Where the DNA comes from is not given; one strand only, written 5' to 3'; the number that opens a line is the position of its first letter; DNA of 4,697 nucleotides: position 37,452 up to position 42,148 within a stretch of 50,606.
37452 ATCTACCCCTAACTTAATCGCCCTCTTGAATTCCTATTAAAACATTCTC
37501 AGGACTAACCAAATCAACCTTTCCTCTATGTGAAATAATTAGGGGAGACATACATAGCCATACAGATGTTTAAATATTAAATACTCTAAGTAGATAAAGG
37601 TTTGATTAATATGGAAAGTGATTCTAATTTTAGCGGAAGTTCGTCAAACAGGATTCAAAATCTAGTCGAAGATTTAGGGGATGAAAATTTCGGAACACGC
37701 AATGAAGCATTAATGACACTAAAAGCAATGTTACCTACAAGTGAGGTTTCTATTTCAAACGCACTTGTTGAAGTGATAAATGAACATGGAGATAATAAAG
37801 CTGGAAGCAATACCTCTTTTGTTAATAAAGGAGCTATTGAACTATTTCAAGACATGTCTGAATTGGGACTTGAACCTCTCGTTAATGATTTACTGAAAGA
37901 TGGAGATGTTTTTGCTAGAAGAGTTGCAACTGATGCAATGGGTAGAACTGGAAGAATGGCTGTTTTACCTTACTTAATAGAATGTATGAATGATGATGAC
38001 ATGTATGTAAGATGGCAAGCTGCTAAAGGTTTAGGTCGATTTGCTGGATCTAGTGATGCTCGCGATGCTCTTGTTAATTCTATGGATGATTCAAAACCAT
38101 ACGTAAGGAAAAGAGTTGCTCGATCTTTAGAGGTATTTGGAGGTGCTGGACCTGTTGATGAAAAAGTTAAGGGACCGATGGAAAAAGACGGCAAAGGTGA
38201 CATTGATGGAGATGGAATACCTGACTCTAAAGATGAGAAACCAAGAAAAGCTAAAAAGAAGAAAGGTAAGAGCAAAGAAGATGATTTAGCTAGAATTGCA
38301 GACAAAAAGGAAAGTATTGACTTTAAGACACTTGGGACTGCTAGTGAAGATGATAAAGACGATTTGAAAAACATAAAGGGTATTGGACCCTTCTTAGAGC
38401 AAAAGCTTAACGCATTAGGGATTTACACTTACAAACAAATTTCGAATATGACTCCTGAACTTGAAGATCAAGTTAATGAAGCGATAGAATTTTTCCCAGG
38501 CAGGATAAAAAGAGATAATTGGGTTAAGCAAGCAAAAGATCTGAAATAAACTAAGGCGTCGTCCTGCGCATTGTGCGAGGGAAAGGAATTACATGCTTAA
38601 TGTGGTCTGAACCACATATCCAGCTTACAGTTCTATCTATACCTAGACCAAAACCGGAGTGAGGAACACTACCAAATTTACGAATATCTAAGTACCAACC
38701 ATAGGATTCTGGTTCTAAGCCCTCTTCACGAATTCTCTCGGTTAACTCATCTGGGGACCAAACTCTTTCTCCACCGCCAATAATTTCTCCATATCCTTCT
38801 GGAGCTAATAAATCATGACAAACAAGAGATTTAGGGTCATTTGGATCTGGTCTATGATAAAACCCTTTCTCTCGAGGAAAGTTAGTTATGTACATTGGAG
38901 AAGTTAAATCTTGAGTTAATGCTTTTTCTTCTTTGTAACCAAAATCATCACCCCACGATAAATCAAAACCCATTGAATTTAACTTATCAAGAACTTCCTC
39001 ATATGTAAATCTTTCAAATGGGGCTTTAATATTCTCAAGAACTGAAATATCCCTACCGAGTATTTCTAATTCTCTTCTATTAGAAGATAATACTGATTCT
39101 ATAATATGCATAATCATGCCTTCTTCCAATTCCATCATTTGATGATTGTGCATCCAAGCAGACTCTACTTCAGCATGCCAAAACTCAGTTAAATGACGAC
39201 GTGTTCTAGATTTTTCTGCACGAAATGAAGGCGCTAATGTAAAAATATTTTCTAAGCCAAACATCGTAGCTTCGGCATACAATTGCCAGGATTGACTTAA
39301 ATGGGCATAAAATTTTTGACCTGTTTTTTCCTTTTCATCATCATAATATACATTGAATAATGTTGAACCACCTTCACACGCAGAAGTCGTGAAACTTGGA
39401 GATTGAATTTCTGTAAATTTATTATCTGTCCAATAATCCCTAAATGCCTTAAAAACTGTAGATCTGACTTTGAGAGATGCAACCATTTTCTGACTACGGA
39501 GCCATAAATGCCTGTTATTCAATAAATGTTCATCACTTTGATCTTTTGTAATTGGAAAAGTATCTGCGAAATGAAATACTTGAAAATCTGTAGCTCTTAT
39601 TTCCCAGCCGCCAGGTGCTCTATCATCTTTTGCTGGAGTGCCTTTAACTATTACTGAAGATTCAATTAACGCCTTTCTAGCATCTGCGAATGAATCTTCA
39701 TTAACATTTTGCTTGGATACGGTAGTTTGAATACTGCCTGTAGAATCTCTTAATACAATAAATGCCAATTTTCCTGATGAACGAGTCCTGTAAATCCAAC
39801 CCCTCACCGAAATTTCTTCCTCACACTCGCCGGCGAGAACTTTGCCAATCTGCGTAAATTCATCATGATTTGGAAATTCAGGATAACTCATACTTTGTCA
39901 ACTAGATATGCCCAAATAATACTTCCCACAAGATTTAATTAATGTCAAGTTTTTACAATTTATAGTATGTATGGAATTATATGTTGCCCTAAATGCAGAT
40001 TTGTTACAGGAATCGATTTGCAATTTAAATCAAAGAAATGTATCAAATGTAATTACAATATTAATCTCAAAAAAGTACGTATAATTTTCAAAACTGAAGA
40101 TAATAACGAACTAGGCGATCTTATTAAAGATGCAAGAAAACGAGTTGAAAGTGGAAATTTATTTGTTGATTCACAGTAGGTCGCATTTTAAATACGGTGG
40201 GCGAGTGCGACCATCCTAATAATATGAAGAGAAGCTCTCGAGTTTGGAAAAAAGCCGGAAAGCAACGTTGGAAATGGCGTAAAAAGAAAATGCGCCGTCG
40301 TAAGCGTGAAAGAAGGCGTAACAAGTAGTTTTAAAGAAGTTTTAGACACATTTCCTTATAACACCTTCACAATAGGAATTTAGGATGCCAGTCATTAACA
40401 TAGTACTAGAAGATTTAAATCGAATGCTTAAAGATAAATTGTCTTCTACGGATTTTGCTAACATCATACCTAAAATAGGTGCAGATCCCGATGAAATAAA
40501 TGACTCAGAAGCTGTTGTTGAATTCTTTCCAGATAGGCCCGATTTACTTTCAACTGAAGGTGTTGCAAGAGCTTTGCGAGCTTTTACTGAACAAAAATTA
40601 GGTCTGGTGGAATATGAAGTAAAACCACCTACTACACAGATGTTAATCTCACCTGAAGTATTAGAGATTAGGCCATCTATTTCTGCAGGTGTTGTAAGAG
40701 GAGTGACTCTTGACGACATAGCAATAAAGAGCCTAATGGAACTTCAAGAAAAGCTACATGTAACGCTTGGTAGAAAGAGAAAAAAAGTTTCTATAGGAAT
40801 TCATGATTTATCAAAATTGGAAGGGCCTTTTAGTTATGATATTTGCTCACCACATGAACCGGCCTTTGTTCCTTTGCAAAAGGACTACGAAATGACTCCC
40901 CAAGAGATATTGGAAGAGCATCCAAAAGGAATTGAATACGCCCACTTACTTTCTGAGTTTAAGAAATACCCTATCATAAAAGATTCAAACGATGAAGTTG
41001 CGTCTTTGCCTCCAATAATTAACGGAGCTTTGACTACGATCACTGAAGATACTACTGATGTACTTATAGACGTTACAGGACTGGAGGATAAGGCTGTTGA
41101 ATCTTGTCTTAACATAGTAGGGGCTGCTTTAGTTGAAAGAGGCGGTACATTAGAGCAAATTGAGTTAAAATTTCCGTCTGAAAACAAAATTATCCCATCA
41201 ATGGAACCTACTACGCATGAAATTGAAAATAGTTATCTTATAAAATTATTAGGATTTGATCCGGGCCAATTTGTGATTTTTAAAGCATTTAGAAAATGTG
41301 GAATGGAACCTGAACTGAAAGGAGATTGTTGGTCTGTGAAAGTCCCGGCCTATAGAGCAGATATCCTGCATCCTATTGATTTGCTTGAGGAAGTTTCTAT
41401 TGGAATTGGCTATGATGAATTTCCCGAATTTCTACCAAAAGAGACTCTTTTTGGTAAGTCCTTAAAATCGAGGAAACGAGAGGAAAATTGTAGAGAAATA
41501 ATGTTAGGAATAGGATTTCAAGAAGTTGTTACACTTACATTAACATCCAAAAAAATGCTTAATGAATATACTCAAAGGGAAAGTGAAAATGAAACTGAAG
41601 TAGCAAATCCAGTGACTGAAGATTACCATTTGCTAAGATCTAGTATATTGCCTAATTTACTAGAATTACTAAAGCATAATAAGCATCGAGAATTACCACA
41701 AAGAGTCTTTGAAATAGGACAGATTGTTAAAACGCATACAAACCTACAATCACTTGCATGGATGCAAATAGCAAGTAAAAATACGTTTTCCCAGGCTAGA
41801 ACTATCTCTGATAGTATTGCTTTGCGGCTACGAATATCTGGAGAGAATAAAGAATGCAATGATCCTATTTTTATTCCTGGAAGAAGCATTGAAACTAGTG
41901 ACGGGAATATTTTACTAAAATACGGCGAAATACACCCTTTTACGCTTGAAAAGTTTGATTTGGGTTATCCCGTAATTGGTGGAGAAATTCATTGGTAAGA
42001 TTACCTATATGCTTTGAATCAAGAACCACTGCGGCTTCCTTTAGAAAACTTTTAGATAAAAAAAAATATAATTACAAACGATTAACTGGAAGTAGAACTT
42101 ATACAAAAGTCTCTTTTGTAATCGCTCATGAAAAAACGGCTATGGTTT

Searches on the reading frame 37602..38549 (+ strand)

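Call 42: search_protein_families(library=pfam, proteins=[window:37602-38549:+], max_evalue=0.00001)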
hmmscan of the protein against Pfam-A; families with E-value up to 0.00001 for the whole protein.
window:37602-38549:+ (315 aa): 3 families
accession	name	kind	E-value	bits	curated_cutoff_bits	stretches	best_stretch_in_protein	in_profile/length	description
PF13646.12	HEAT_2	-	9.2e-17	61.6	27.7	1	91-177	2-88/88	HEAT repeats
PF02985.28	HEAT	-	4.5e-10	39.3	23.5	0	121-148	1-28/31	HEAT repeat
PF13513.12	HEAT_EZ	-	3.5e-06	27.8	27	0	121-147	29-55/55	HEAT-like repeat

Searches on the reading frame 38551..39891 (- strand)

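Call 42: search_protein_families(library=pfam, proteins=[window:38551-39891:-], max_evalue=0.00001)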
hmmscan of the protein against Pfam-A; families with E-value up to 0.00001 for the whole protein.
window:38551-39891:- (446 aa): 2 families
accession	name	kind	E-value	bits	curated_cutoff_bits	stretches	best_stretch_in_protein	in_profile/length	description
PF00152.25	tRNA-synt_2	-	3.3e-74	250.2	25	1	121-440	3-307/308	tRNA synthetases class II (D, K and N)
PF01336.31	tRNA_anti-codon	-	2e-15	56.9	27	1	27-105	1-74/75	OB-fold nucleic acid binding domain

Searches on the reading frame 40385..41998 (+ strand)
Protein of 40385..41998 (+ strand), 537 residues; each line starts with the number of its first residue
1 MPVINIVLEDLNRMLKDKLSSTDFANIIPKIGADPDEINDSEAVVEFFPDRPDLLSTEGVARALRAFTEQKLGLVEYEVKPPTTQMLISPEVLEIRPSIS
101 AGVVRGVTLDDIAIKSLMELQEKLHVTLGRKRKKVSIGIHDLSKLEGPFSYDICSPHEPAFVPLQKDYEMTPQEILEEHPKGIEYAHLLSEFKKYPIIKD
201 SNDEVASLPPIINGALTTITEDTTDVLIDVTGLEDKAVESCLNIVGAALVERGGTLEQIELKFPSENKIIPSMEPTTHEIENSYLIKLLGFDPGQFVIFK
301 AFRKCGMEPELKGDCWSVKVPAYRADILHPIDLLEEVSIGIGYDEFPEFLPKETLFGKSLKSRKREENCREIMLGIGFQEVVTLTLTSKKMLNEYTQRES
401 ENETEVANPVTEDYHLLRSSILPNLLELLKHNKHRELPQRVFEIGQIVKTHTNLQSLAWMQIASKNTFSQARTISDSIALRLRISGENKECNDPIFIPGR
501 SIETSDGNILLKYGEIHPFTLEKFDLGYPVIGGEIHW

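Call 42: search_protein_families(library=pfam, proteins=[window:40385-41998:+], max_evalue=0.00001)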
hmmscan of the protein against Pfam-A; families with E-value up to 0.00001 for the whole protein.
window:40385-41998:+ (537 aa): 4 families
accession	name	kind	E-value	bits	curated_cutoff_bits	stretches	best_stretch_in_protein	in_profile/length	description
PF17759.6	tRNA_synthFbeta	-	1e-30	107.3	22.4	1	347-536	2-213/214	Phenylalanyl tRNA synthetase beta chain CLM domain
PF03484.21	B5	-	3.2e-15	56.5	28.6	1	280-343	3-67/67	tRNA synthetase B5 domain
PF03483.22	B3_4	-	8.4e-10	39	29.3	1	114-239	35-133/174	B3/4 domain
PF18262.7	PhetRS_B1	-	4.5e-06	27.3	26.8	0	1-69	1-82/83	Phe-tRNA synthetase beta subunit B1 domain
